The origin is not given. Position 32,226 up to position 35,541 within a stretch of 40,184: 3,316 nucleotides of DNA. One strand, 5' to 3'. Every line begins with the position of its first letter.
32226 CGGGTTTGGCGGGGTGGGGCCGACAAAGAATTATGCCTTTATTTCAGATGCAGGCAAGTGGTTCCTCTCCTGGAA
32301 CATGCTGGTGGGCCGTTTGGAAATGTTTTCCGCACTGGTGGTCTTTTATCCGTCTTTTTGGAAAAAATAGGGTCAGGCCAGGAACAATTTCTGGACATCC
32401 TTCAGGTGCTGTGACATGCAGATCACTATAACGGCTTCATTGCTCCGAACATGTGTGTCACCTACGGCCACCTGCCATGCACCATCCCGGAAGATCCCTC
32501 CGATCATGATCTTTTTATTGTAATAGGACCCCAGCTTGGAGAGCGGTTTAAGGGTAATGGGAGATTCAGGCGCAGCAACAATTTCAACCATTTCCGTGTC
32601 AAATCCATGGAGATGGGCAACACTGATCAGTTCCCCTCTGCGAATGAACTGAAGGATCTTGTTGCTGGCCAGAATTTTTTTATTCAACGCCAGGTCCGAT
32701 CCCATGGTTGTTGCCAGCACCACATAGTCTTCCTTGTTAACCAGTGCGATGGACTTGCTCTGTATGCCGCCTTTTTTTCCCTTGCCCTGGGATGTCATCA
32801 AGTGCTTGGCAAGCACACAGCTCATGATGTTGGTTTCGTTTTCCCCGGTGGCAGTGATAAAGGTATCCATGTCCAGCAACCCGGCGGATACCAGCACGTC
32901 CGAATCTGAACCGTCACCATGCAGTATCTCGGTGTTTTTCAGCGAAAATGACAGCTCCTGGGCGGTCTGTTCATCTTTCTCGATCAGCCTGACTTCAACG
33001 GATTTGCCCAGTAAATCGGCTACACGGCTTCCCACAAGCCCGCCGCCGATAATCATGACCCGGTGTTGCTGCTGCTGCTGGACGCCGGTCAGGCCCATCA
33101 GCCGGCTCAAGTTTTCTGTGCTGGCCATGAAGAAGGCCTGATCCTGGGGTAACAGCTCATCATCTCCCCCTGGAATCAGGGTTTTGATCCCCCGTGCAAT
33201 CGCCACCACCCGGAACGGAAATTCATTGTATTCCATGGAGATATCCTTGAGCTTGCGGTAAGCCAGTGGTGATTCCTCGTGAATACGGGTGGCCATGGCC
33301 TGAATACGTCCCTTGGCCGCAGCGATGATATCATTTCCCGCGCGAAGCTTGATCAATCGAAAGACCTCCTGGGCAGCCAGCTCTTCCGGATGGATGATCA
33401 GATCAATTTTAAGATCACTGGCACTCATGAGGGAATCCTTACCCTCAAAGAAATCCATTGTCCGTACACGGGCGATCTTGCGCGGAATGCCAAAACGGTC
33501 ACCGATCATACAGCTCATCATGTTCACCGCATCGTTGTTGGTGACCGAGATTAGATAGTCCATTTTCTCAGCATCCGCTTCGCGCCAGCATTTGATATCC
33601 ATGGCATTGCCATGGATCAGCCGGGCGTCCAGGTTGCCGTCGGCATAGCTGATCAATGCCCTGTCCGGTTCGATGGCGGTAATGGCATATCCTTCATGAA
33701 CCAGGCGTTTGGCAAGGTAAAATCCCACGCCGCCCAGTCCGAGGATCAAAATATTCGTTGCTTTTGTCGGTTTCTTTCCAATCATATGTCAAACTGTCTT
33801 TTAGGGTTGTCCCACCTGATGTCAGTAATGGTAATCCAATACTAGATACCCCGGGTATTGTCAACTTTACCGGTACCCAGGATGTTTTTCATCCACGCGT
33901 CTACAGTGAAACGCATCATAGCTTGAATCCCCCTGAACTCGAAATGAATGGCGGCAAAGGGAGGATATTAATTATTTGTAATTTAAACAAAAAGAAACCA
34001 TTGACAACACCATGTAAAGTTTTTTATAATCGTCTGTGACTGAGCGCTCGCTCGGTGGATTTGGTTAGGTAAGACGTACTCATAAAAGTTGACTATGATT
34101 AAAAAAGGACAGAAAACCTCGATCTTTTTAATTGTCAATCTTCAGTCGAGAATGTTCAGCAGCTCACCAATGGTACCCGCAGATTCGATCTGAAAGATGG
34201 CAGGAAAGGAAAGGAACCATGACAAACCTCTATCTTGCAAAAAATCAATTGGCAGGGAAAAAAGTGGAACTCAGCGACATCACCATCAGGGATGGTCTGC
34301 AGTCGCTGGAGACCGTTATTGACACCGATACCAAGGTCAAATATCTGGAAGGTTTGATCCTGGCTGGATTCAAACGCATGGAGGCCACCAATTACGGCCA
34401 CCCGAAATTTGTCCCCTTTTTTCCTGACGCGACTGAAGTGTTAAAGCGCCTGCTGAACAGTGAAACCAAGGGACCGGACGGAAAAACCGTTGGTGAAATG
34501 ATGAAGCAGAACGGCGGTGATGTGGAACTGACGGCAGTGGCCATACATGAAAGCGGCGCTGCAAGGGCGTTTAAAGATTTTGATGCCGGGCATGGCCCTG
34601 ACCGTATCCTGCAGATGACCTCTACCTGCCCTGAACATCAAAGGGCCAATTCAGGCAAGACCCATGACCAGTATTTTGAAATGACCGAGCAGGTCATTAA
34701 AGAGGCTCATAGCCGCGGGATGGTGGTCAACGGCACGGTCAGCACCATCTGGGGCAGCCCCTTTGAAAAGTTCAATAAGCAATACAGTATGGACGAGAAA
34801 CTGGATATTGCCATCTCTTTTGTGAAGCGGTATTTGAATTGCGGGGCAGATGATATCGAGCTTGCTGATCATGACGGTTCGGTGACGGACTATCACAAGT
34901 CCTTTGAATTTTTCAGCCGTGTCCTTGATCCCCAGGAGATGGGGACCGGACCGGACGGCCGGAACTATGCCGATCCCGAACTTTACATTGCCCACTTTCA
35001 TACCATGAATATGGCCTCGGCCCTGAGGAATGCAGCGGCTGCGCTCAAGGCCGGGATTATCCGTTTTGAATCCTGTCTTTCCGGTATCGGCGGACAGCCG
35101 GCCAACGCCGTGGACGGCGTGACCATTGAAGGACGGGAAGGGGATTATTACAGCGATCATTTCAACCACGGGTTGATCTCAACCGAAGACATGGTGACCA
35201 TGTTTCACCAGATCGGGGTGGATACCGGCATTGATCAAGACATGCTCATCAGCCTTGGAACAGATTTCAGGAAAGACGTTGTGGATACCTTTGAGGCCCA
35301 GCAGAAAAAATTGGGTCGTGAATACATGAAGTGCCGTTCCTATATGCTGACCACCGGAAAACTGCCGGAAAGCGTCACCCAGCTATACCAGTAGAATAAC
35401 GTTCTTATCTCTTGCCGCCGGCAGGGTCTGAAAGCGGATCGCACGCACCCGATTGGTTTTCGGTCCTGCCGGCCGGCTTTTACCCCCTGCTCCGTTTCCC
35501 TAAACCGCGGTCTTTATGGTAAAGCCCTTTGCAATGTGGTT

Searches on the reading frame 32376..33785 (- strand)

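Call 3: search_protein_families(library=pfam, proteins=[window:32376-33785:-], max_evalue=0.01)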
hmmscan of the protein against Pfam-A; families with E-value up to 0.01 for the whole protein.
window:32376-33785:- (470 aa): 18 families
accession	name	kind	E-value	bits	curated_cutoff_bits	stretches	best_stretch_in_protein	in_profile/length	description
PF02254.24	TrkA_N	-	1.2e-39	135.6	23.8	2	243-366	1-113/116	TrkA-N domain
PF02080.26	TrkA_C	-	2.1e-17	63.2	27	2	167-230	5-67/71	TrkA-C domain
PF13241.12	NAD_binding_7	-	3.9e-09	37.5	22.1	1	239-326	6-82/104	Putative NAD(P)-binding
PF01266.30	DAO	-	4.7e-05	23.5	27.9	0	242-290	1-48/353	FAD dependent oxidoreductase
PF01262.27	AlaDh_PNT_C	-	6.2e-05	23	23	1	225-311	13-98/214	Alanine dehydrogenase/PNT, C-terminal domain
PF03435.24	Sacchrp_dh_NADP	-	6.3e-05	23.7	25.1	0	243-286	1-49/129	Saccharopine dehydrogenase NADP binding domain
PF01494.25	FAD_binding_3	-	8.1e-05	22.4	22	1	242-277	3-39/349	FAD binding domain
PF07992.20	Pyr_redox_2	-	0.00014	21.8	26.1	1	11-275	2-178/291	Pyridine nucleotide-disulphide oxidoreductase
PF00899.27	ThiF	-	0.00015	21.4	28.1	0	8-32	19-43/238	ThiF family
PF02558.23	ApbA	-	0.00033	20.7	22.2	0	12-79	1-71/150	Ketopantoate reductase PanE/ApbA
PF01488.26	Shikimate_DH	-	0.0014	19.2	24.3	0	236-318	8-88/138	Shikimate / quinate 5-dehydrogenase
PF06690.17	HcgC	-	0.0017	18.4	31.4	0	238-283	41-86/248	FeGP cofactor biosynthesis protein, methyltransferase HcgC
PF03807.23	F420_oxidored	-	0.0032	18.5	21.6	0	12-57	2-49/94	NADP oxidoreductase coenzyme F420-dependent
PF09475.16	Dot_icm_IcmQ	-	0.0067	16.4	25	0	299-375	10-88/179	Dot/Icm secretion system protein (dot_icm_IcmQ)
PF02826.25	2-Hacid_dh_C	-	0.0071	16.2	25.1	0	236-276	32-71/178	D-isomer specific 2-hydroxyacid dehydrogenase, NAD binding domain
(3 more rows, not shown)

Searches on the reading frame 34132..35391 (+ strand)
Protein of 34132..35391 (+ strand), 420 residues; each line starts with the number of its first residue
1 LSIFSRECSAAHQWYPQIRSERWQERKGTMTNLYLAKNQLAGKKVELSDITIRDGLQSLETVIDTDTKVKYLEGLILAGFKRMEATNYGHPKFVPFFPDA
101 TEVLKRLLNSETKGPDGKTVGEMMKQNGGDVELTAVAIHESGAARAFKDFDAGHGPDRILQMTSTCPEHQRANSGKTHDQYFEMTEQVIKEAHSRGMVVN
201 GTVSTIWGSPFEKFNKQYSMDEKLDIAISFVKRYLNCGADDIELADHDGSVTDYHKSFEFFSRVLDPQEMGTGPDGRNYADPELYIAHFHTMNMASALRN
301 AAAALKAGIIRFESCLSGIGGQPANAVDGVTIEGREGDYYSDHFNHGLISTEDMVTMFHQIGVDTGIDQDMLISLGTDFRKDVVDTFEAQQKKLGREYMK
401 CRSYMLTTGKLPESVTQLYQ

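Call 3: search_protein_families(library=pfam, proteins=[window:34132-35391:+], max_evalue=0.01)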
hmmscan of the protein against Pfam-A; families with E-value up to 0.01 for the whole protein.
window:34132-35391:+ (420 aa): 1 family
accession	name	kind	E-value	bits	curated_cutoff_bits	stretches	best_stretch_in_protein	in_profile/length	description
PF00682.25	HMGL-like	-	3e-17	63.3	29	1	44-375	1-256/260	HMGL-like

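Call 4: search_protein_families(library=ncbifam, proteins=[window:34132-35391:+], max_evalue=0.01)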
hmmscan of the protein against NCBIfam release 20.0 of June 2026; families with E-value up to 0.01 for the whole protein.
window:34132-35391:+ (420 aa): 5 families
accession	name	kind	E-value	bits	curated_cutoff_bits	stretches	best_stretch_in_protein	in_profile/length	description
NF004283.0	PRK05692.1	subfamily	5.1e-32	111.2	246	2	157-386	96-287/300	hydroxymethylglutaryl-CoA lyase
NF011420.0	PRK14847.1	equivalog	0.00093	18.2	604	0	51-127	39-108/333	2-isopropylmalate synthase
NF002088.0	PRK00915.1-5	equivalog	0.0012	17.4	697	0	224-330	147-243/514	2-isopropylmalate synthase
TIGR02090.1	LEU1_arch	subfamily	0.0016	17.6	484.75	0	149-326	78-227/363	isopropylmalate/citramalate/homocitrate synthases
NF006049.0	PRK08195.1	subfamily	0.0038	16.3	229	0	41-85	4-48/344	4-hyroxy-2-oxovalerate/4-hydroxy-2-oxopentanoic acid aldolase,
